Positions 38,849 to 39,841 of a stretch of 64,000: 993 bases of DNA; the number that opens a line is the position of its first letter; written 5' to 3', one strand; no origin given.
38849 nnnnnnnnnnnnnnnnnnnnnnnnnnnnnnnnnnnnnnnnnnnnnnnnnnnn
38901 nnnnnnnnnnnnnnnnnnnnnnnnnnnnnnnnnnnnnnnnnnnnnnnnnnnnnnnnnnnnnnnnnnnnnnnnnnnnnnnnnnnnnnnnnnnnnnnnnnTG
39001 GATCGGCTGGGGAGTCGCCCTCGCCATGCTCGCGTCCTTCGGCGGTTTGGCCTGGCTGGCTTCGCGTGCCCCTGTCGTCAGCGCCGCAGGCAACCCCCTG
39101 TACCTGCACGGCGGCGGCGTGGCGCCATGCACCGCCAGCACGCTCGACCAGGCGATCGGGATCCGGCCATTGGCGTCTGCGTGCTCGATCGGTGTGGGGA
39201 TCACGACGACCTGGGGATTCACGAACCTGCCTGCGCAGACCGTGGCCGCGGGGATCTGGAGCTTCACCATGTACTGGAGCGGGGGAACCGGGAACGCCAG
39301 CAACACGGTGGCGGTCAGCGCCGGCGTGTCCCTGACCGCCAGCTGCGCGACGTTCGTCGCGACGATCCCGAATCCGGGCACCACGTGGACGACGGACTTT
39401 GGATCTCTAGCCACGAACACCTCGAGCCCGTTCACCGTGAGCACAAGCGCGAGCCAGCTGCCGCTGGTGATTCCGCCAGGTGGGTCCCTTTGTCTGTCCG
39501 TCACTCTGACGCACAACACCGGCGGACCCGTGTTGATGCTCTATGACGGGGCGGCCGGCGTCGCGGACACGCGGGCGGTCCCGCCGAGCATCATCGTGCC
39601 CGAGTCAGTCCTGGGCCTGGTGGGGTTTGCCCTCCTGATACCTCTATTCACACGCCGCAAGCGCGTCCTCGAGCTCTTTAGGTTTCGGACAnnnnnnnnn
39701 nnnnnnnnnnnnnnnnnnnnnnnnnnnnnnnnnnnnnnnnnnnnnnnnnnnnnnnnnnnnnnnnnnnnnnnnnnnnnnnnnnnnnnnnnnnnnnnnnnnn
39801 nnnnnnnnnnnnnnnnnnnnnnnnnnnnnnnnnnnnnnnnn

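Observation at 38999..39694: GT2 synthase carries a C-terminal TM anchor, extracytoplasmic domain and PEP-CTERM-like sorting tail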

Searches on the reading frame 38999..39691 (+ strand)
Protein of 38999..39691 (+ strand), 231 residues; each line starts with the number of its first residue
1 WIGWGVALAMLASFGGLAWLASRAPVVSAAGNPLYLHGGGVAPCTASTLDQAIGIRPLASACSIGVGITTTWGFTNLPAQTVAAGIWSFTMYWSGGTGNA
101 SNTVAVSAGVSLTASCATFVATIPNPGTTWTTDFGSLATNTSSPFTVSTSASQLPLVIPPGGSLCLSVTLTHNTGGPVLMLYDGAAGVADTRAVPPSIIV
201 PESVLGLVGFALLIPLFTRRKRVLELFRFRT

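Call 7: search_protein_families(library=ncbifam, proteins=[window:39014-39691:+], max_evalue=0.1)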
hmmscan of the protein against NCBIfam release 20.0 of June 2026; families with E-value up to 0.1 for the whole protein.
window:39014-39691:+ (226 aa): 0 families

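Call 8: search_protein_families(library=pfam, proteins=[window:39014-39691:+], max_evalue=0.1)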
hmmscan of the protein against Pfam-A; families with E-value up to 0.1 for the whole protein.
window:39014-39691:+ (226 aa): 0 families

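Call 10: find_homologous_proteins(query=window:38999-39691:+, max_evalue=0.01)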
Query window:38999-39691:+ (231 aa): 125 proteins with E <= 0.01 among 1930 candidates; the best 120 are listed.
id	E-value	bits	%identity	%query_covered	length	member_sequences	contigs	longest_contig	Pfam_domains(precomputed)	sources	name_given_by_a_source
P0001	8.4e-105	368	75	99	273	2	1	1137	-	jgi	jgi:hypothetical protein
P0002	6.9e-102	358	73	100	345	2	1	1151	-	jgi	jgi:hypothetical protein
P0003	2.7e-95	337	74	97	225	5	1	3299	-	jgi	jgi:hypothetical protein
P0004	4.6e-94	333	69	100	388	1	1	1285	-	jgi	jgi:hypothetical protein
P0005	2.6e-92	327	71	97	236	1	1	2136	-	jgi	-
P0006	2.0e-91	324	69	100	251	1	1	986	-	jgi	jgi:hypothetical protein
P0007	2.1e-91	324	68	100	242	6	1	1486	-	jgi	-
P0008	2.5e-91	324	69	100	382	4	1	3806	-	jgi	-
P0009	2.6e-91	324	70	97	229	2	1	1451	-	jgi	jgi:hypothetical protein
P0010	2.7e-90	320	67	100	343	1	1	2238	-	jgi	jgi:hypothetical protein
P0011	3.7e-89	317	68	96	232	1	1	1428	-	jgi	jgi:hypothetical protein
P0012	1.3e-87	312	68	96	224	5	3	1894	-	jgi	jgi:hypothetical protein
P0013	1.5e-87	311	66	99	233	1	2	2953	-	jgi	jgi:hypothetical protein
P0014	2.1e-87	311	67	99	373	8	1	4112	-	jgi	jgi:hypothetical protein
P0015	3.0e-87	310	64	100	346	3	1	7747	-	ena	-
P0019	1.0e-82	296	63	100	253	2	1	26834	-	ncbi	-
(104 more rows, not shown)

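Call 47: find_encoding_contigs(protein=P0019, flank=5000, max_places=3)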
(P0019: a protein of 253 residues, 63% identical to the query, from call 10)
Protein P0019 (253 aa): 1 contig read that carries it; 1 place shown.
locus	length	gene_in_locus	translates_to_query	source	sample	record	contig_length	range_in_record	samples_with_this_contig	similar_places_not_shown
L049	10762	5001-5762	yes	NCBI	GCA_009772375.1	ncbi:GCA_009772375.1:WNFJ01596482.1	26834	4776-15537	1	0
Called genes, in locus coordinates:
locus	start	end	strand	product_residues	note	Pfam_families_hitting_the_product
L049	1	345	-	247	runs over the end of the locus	PF12728:HTH_17, PF13411:MerR_1 (weak), PF14417:MEDS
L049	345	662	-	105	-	PF14417:MEDS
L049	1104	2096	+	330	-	PF00126:HTH_1, PF03466:LysR_substrate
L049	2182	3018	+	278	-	PF01370:Epimerase, PF04321:RmlD_sub_bind, PF01073:3Beta_HSD (weak), PF02719:Polysacc_synt_2 (weak), PF16363:GDP_Man_Dehyd, PF07993:NAD_binding_4 (faint)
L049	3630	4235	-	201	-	-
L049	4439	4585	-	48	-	-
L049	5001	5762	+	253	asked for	-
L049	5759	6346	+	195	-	-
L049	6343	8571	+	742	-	PF03706:LPG_synthase_TM, PF13439:Glyco_transf_4, PF13579:Glyco_trans_4_4, PF20706:GT4-conflict, PF00534:Glycos_transf_1, PF13692:Glyco_trans_1_4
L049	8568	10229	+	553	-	-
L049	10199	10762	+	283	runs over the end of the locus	PF13489:Methyltransf_23, PF01209:Ubie_methyltran, PF05175:MTS, PF07021:MetW, PF08241:Methyltransf_11, PF08242:Methyltransf_12, PF13649:Methyltransf_25, PF13847:Methyltransf_31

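Call 49: predict_structure(alignment_id=A2)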
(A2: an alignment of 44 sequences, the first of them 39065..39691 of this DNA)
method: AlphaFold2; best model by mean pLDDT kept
length: 209 residues; sequences in the alignment: 44
mean_pLDDT: 89.4   pTM: 0.80
mean pLDDT of the five models: 89.4, 88.2, 87.2, 86.9, 85.2
residues with pLDDT >= 90: 147; 70-90: 44; 50-70: 16; < 50: 2
segments of 3 or more residues with pLDDT < 50: none
pLDDT, mean of each block of 10 residues (from residue 1): 59 93 93 88 96 93 97 89 98 95 96 96 97 95 97 93 96 80 69 80 77
secondary structure, 60 per line:
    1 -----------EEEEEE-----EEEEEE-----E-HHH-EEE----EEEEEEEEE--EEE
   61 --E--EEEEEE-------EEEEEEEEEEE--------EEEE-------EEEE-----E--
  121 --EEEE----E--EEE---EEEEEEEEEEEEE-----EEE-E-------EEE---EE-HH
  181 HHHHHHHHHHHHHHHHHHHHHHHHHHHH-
elements in order: E12-17 E23-28 E40-42 E47-55 E58-60 E66-71 E79-89 E98-101 E109-112 E123-126 E134-136 E140-152 E158-160 E170-172 H179-208

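Call 51: search_protein_representatives(alignment_id=A2)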
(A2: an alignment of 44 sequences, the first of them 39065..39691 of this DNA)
Query: 44 sequences, 228 profile positions. Proteins with E-value up to 0.001 (for the whole library): 63; up to 1e-10: 31; up to 1e-30: 14. The best 63 are listed.
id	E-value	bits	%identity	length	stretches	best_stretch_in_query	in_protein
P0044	1.9e-102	357.9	-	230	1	3-217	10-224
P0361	1.1e-94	332.4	-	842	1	3-228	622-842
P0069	3.0e-94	331.0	-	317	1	17-227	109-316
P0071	7.2e-83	293.8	-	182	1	45-228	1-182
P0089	3.6e-77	275.1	-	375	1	2-228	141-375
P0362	3.8e-51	190.0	-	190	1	22-222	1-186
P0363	1.7e-47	178.0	-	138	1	99-227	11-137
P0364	9.6e-40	152.7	-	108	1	23-128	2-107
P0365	5.5e-39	150.2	-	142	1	2-107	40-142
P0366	1.1e-38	149.3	-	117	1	25-145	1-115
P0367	1.9e-37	145.2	-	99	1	134-227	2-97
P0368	3.8e-35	137.7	-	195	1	1-100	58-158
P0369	5.6e-34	133.8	-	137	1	1-100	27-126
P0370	1.2e-33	132.8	-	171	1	1-113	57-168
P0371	9.7e-25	103.6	-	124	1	157-227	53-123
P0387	4.4e-11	59.0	-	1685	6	4-126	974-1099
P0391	3.5e-10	56.0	-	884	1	2-220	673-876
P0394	1.2e-09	54.3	-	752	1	7-216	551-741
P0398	1.3e-08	50.8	-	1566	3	3-205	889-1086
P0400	2.0e-08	50.3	-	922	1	8-215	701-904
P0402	7.9e-08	48.3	-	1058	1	4-219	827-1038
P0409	1.0e-05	41.4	-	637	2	43-196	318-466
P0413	3.6e-05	39.6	-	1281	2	123-225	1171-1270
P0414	7.1e-05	38.7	-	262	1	3-219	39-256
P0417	2.8e-04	36.7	-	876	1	6-217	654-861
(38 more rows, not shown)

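Call 54: find_encoding_contigs(protein=P0398, flank=6000, max_places=2)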
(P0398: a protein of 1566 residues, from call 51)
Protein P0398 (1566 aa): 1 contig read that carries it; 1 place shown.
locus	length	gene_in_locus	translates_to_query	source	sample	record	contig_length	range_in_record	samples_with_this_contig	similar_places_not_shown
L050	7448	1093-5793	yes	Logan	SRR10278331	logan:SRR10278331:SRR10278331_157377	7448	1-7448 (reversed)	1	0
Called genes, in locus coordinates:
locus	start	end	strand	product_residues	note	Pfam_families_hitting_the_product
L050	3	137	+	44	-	?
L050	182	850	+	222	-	PF00072:Response_reg, PF08281:Sigma70_r4_2 (weak), PF00196:GerE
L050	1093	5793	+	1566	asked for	PF00072:Response_reg, PF05157:MshEN, PF00535:Glycos_transf_2, PF13641:Glyco_tranf_2_3, PF13632:Glyco_trans_2_3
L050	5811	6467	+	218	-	-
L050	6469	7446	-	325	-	?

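Call 55: fold_search(model_id=the predicted structure, library=pdb)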
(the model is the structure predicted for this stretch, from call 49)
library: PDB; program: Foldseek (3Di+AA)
matches with E <= 10: 1433; with E <= 0.001: 32
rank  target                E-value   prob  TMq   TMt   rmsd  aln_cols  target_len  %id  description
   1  1l7q                  2.8e-06  1.00  0.59  0.24   6.3       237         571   14  Ser117Ala Mutant of Bacterial Cocaine Esterase cocE (released 2003-02-11)
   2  3i2i                  3.9e-06  1.00  0.56  0.23   6.6       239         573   12  Cocaine Esterase with mutation T172R, bound to DTT adduct (released 2010-06-16)
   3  3iii                  4.6e-06  1.00  0.48  0.20  10.2       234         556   12  1.95 Angstrom Crystal Structure of CocE/NonD family hydrolase (SACOL2612) from Staphylococcus aureus (released 2009-08-18)
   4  3ida                  5.4e-06  1.00  0.55  0.22   7.2       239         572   13  Thermostable Cocaine Esterase with mutations L169K and G173Q, bound to DTT adduct (released 2010-03-02)
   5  1ju3                  6.1e-06  1.00  0.58  0.23   6.4       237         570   13  BACTERIAL COCAINE ESTERASE COMPLEX WITH TRANSITION STATE ANALOG (released 2001-12-21)
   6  3i2j                  6.1e-06  1.00  0.56  0.23   6.6       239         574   13  Cocaine Esterase, wild type, without a ligand (released 2010-06-16)
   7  7f65                  6.1e-06  1.00  0.55  0.22   7.0       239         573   13  Bacetrial Cocaine Esterase with mutations T172R/G173Q/V116K/S117A/A51L, bound to benzoic acid (released 2021-09-15)
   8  9k48                  6.4e-06  1.00  0.55  0.22   7.0       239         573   13  Bacetrial Cocaine Esterase with mutations T172R/G173Q/V116K/S117A/A51K (released 2024-12-18)
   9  1l7r                  7.6e-06  1.00  0.59  0.23   6.3       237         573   14  Tyr44Phe Mutant of Bacterial Cocaine Esterase cocE (released 2003-02-11)
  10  3ib3_B                7.6e-06  1.00  0.45  0.19  10.3       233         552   13  Crystal Structure of SACOL2612 - CocE/NonD family hydrolase from Staphylococcus aureus (released 2009-08-11)
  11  3puh_B                8.0e-06  1.00  0.50  0.20   8.4       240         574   14  Cocaine Esterase, wild-type biologically active dimer (released 2011-09-21)
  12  3pui                  8.5e-06  1.00  0.56  0.23   6.6       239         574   13  Cocaine Esterase with mutations G4C, S10C (released 2011-09-21)
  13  3i2g                  8.5e-06  1.00  0.56  0.23   6.6       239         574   12  Cocaine Esterase with mutation G173Q, bound to DTT adduct (released 2010-06-16)
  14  3ib3_A                9.4e-06  1.00  0.45  0.19  10.3       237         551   11  Crystal Structure of SACOL2612 - CocE/NonD family hydrolase from Staphylococcus aureus (released 2009-08-11)
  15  3i2h                  1.1e-05  1.00  0.56  0.23   6.6       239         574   13  Cocaine Esterase with mutation L169K, bound to DTT adduct (released 2010-06-16)
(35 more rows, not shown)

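Call 57: find_encoding_contigs(protein=P0414, flank=6000, max_places=3)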
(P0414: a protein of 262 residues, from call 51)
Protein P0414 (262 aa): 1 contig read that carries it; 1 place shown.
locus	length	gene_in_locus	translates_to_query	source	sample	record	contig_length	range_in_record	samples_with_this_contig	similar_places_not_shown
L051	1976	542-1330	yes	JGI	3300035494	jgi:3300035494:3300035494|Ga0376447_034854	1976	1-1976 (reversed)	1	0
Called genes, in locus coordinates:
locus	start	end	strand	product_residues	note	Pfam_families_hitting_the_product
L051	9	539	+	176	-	-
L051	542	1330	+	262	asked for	-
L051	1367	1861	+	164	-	-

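Call 58: find_encoding_contigs(protein=P0387, flank=6000, max_places=2)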
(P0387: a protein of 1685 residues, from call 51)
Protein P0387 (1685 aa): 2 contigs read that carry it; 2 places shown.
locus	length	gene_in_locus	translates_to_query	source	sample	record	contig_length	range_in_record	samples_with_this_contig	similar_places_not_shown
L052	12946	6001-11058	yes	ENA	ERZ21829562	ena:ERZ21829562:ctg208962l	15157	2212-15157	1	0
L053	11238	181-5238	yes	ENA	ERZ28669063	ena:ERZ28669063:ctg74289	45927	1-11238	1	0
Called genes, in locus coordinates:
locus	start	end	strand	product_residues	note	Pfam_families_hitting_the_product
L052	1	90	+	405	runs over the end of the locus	-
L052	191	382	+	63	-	-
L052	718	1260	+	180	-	-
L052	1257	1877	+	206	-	PF09721:Exosortase_EpsH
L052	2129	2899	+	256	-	PF00142:Fer4_NifH (weak), PF01656:CbiA, PF02374:ArsA_ATPase, PF06564:CBP_BcsQ (faint), PF09140:MipZ (faint), PF10609:ParA, PF13614:AAA_31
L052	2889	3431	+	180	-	-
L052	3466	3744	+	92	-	-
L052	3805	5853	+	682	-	-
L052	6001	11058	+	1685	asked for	PF10102:DUF2341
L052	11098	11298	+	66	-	-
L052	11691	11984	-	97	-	-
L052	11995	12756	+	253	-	-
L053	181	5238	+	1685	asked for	PF10102:DUF2341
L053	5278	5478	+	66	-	-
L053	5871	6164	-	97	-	-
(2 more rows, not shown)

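Call 62: search_protein_families(library=ncbifam, proteins=[L050:5811-6464:+, L052:1257-1874:+, L051:9-536:+, L052:718-1257:+, L051:542-1327:+], max_evalue=0.01)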
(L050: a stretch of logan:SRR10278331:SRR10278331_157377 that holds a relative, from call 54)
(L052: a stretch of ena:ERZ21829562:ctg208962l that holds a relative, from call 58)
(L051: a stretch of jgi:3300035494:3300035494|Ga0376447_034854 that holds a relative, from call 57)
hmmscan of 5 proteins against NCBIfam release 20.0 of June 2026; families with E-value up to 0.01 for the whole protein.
L050:5811-6464:+ (218 aa): 7 families
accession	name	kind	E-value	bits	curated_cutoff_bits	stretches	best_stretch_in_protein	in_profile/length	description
NF046081.1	exosort_XrtX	exception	1.2e-09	38.3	170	1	45-190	15-156/168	exosortase X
TIGR04178.1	exo_archaeo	signature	5.5e-09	36.2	23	1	104-190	2-90/97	exosortase/archaeosortase family protein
TIGR04297.1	thauma_sortase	exception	4.9e-07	29.5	250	1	65-188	155-282/307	thaumarchaeosortase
TIGR03762.1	archaeo_artC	exception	6.7e-06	26.1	100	1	61-190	142-270/274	archaeosortase C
TIGR04177.1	exosort_XrtH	exception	0.00021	21.3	86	1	68-188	33-148/158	exosortase H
NF046083.1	exosort_XrtY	exception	0.0027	17.6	160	1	75-174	58-149/168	exosortase Y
NF033464.1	cyanoexo_CrtC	exception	0.0061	16.1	225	1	70-174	152-253/278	cyanoexosortase C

L052:1257-1874:+ (206 aa): 7 families
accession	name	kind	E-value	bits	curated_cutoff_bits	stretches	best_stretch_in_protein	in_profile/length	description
TIGR04178.1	exo_archaeo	signature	4.7e-10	39.6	23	1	99-189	1-92/97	exosortase/archaeosortase family protein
TIGR03762.1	archaeo_artC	exception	5.9e-06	26.3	100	1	73-186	157-270/274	archaeosortase C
TIGR04297.1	thauma_sortase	exception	1.1e-05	25.2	250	1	81-185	178-283/307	thaumarchaeosortase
NF033464.1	cyanoexo_CrtC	exception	3.5e-05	23.5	225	1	26-190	115-274/278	cyanoexosortase C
NF046081.1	exosort_XrtX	exception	0.00015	21.7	170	1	35-191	12-161/168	exosortase X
TIGR03110.1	exosort_Gpos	exception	0.00091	19.2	102.75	1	46-190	38-177/187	exosortase family protein XrtG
TIGR04177.1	exosort_XrtH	exception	0.0075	16.3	86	1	46-185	20-149/158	exosortase H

L051:9-536:+ (176 aa): 7 families
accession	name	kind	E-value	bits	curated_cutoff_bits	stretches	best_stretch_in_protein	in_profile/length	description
TIGR04178.1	exo_archaeo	signature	1.8e-09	37.7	23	1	67-153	3-91/97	exosortase/archaeosortase family protein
TIGR03110.1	exosort_Gpos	exception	2.1e-07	31.1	102.75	1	12-145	37-167/187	exosortase family protein XrtG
NF046081.1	exosort_XrtX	exception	3.1e-06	27.2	170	1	28-152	36-156/168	exosortase X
NF046083.1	exosort_XrtY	exception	2.6e-05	24.2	160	1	25-147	46-158/168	exosortase Y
TIGR03762.1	archaeo_artC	exception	3.2e-05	23.9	100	1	20-152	135-269/274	archaeosortase C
NF033464.1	cyanoexo_CrtC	exception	6.2e-05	22.7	225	1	33-141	153-259/278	cyanoexosortase C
TIGR04177.1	exosort_XrtH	exception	0.0007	19.6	86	1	21-147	24-144/158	exosortase H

L052:718-1257:+ (180 aa): 0 families

L051:542-1327:+ (262 aa): 0 families
